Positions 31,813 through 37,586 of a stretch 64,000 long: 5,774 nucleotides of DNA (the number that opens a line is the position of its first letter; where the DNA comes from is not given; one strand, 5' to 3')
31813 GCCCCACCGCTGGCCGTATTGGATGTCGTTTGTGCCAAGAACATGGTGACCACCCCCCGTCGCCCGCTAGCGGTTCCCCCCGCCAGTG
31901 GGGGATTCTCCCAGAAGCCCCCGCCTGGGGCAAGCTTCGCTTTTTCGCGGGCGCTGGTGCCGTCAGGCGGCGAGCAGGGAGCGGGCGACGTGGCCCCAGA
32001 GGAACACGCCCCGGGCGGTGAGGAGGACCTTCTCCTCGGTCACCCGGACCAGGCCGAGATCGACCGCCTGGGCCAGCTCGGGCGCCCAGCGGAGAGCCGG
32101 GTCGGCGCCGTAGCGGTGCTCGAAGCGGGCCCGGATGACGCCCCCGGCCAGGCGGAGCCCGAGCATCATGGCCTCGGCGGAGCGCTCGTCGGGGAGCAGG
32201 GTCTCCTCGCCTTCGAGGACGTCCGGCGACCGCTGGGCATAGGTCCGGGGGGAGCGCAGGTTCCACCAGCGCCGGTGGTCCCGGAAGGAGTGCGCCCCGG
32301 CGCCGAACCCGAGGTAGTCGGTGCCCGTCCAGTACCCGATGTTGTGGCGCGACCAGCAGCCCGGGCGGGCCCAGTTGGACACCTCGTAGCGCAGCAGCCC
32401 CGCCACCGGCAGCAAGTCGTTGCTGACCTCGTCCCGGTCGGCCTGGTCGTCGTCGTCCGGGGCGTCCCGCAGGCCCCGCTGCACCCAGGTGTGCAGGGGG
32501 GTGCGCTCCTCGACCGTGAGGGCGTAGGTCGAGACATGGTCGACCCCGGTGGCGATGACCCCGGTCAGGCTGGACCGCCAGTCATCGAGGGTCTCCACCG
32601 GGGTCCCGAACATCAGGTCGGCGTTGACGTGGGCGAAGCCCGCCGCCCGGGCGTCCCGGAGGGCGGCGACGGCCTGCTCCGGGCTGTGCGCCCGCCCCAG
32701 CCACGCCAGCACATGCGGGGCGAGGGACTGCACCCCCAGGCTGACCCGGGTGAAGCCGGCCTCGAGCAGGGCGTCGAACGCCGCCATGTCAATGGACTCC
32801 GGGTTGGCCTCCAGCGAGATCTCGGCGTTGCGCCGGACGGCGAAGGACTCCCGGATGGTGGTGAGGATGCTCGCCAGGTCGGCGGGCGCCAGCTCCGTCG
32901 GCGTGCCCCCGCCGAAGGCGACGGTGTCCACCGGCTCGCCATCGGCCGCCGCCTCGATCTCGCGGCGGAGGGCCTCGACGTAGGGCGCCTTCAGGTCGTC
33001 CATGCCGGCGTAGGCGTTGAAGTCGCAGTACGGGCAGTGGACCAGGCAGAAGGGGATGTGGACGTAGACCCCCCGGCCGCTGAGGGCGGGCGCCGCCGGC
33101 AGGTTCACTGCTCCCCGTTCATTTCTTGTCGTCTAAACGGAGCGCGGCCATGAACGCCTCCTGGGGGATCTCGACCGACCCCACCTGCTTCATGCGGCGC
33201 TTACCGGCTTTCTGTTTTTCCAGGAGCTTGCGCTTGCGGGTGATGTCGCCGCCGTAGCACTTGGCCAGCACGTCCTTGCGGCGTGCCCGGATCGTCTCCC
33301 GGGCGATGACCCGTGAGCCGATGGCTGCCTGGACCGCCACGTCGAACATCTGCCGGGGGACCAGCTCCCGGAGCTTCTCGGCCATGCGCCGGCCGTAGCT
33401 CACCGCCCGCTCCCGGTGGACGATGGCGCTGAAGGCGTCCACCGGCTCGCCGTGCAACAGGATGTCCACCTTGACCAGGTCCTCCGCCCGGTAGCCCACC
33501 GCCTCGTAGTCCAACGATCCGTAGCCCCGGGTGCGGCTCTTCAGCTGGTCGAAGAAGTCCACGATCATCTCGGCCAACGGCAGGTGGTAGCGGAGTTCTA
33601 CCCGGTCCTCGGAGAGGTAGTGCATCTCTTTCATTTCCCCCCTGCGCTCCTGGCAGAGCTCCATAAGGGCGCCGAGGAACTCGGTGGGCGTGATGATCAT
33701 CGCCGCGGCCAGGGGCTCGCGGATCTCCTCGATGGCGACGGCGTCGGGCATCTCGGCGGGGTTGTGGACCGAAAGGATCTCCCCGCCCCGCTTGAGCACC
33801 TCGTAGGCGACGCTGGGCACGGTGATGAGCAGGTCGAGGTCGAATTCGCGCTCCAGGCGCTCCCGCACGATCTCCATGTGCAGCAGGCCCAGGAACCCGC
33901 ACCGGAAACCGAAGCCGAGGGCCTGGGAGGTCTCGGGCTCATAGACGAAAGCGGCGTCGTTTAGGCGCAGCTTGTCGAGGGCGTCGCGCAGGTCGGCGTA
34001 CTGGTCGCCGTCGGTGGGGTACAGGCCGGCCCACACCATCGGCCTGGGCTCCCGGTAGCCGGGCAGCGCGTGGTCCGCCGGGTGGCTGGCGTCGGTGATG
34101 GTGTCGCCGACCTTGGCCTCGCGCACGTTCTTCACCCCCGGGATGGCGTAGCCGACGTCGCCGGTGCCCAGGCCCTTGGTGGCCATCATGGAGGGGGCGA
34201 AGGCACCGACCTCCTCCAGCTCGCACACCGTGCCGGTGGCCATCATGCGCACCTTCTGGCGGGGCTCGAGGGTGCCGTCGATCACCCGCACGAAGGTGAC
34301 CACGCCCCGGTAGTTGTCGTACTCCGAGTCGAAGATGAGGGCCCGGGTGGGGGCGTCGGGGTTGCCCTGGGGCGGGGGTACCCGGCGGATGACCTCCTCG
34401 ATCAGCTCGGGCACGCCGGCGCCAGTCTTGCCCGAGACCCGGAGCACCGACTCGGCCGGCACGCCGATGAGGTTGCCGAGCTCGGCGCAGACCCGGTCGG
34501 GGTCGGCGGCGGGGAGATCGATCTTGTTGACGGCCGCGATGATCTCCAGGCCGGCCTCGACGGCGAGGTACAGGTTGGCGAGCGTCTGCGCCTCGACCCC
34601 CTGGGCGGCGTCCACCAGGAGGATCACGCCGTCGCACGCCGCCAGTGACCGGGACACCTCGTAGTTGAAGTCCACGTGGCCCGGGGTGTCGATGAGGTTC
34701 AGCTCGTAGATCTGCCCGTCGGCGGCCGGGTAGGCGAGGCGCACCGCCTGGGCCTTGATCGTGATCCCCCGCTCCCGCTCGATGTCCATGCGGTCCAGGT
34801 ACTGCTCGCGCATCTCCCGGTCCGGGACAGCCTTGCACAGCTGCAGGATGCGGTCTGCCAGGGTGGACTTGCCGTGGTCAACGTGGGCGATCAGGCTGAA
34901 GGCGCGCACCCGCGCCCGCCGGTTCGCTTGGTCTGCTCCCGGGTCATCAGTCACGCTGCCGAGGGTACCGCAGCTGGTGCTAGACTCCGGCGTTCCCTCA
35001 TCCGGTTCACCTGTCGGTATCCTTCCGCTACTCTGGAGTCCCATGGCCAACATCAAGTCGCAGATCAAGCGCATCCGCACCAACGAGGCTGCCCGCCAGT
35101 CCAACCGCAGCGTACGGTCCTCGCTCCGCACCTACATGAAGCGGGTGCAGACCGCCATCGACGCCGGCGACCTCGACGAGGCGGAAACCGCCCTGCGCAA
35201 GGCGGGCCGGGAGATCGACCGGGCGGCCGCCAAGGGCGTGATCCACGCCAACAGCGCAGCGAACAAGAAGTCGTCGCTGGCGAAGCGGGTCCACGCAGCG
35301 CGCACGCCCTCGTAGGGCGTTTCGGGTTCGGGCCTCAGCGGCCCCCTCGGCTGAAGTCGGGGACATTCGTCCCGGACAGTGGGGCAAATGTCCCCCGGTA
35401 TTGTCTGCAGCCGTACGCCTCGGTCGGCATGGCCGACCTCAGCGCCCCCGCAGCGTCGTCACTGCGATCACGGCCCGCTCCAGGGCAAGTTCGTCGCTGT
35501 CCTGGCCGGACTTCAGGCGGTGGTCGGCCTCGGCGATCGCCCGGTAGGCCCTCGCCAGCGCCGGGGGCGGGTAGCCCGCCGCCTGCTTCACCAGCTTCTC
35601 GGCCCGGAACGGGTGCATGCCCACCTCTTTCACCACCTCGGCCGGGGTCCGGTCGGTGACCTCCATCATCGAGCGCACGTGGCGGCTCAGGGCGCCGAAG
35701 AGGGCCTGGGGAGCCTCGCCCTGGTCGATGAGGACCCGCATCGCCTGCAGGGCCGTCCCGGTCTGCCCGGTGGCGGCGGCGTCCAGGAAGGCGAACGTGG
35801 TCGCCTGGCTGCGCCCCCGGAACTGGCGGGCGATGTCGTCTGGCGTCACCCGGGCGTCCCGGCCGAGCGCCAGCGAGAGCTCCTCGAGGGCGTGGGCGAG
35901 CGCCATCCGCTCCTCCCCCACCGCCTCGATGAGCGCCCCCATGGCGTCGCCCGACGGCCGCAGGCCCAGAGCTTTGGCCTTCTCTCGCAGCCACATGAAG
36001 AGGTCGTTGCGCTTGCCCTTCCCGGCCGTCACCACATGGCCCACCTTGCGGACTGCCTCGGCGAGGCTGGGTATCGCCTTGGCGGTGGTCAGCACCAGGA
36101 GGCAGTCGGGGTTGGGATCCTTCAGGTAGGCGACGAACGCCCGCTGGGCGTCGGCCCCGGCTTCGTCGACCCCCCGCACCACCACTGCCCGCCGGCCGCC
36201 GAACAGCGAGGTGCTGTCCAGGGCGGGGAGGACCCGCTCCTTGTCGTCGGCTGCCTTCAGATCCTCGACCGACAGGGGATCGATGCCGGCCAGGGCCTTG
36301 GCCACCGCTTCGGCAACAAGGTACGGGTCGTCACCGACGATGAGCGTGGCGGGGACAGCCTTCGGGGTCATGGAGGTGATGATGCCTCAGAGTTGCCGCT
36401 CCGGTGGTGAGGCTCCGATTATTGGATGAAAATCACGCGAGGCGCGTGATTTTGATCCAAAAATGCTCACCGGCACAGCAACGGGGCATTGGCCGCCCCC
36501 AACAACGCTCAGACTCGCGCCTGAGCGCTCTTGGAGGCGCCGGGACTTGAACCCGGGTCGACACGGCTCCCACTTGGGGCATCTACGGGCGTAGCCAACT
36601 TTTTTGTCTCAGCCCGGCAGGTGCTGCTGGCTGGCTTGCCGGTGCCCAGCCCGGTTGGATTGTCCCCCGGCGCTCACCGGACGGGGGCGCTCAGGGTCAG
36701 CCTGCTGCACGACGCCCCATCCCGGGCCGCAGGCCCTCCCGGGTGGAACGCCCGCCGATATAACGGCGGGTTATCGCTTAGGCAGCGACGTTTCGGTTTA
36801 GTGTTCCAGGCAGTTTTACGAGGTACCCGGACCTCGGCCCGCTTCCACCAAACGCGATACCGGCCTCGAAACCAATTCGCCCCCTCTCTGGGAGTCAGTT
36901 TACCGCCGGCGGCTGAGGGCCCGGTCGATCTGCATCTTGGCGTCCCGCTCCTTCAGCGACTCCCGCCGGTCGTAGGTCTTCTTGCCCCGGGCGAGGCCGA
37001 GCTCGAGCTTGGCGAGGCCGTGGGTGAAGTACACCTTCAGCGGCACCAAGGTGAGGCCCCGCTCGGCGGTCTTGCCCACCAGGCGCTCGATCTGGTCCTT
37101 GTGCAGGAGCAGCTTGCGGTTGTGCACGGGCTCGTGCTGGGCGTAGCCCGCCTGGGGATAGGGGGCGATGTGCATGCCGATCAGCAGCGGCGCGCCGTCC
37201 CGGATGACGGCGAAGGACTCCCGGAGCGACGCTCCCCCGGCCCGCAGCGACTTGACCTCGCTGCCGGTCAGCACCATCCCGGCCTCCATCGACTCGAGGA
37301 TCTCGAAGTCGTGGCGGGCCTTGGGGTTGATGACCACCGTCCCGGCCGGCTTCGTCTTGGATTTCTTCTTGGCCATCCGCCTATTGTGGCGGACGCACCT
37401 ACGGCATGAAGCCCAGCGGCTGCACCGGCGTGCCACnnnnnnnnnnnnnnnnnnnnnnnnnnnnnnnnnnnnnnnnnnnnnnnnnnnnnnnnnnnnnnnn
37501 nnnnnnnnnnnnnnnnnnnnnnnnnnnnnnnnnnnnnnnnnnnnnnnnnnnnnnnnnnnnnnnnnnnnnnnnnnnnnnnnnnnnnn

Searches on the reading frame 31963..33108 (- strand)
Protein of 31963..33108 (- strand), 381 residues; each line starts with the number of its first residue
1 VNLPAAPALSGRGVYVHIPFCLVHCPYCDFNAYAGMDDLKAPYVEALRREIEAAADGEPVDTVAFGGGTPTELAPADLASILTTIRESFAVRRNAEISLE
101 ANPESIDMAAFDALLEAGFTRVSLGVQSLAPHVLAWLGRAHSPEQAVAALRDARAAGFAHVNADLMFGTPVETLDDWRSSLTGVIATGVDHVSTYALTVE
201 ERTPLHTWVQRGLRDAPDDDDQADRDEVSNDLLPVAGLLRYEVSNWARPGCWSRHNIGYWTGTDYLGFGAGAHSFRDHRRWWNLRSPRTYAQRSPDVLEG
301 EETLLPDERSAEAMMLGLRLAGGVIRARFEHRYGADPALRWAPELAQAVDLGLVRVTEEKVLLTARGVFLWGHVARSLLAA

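Call 33: search_protein_families(library=pfam, proteins=[window:31963-33108:-], max_evalue=0.0001)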
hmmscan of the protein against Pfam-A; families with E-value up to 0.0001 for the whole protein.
window:31963-33108:- (381 aa): 2 families
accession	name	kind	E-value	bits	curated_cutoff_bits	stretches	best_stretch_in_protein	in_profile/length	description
PF04055.27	Radical_SAM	-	2.5e-27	96.5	29.5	1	15-179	1-161/166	Radical SAM superfamily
PF06969.22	HemN_C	-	1.3e-10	41.6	24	1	306-370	3-67/67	HemN C-terminal domain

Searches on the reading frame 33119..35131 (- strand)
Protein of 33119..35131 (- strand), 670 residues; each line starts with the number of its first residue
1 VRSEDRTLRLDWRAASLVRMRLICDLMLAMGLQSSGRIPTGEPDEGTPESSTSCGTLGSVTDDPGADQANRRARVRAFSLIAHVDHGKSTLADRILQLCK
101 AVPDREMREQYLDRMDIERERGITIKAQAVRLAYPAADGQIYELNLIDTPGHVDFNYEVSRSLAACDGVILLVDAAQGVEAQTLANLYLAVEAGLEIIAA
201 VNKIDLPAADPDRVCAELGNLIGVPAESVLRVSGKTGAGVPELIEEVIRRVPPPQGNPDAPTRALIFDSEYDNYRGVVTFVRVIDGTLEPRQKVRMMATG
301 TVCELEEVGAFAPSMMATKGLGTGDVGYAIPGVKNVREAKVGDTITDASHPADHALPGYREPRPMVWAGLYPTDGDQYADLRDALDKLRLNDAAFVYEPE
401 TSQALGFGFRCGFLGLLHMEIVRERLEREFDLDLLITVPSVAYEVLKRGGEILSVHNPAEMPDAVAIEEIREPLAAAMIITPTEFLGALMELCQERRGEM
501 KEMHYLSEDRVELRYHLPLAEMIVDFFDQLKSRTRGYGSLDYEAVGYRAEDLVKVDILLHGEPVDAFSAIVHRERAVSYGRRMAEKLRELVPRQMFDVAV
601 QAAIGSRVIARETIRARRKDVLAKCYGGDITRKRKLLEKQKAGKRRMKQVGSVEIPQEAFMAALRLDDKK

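Call 33: search_protein_families(library=pfam, proteins=[window:33119-35131:-], max_evalue=0.0001)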
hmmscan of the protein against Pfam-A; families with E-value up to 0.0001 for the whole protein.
window:33119-35131:- (670 aa): 5 families
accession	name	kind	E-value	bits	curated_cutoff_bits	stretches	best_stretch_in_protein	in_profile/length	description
PF00009.33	GTP_EFTU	-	1e-52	178.9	26.5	1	74-252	2-187/188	Elongation factor Tu GTP binding domain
PF06421.17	LepA_C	-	1.7e-48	163.6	29.7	1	560-664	2-106/107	GTP-binding protein LepA C-terminus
PF00679.30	EFG_C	-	5.3e-22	78.1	27.9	1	470-554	2-85/89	Elongation factor G C-terminus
PF03144.31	GTP_EFTU_D2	-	4.9e-09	36.9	30.3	1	276-346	1-73/73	Elongation factor Tu domain 2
PF22042.2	EF-G_D2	-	3.1e-06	27.6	27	1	262-311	2-49/84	Elongation factor G domain 2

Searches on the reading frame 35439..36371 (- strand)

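Call 33: search_protein_families(library=pfam, proteins=[window:35439-36371:-], max_evalue=0.0001)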
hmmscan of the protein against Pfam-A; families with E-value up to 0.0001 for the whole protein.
window:35439-36371:- (310 aa): 2 families
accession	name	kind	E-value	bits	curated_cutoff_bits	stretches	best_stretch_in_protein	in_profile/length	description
PF21694.2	DNA_pol3_delta_C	-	2.7e-19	69.8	27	1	191-302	3-119/121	DNA polymerase III delta subunit, C-terminal domain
PF06144.19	DNA_pol3_delta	-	4.5e-05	23.9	21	1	10-97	2-101/124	DNA polymerase III, delta subunit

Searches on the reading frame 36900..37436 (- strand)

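Call 33: search_protein_families(library=pfam, proteins=[window:36900-37436:-], max_evalue=0.0001)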
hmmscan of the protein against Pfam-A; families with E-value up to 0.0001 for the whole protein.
window:36900-37436:- (178 aa): 1 family
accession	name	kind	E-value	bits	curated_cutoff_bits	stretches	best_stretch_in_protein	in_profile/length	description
PF01668.23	SmpB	-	2.1e-53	180.5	27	1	35-175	2-142/143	SmpB protein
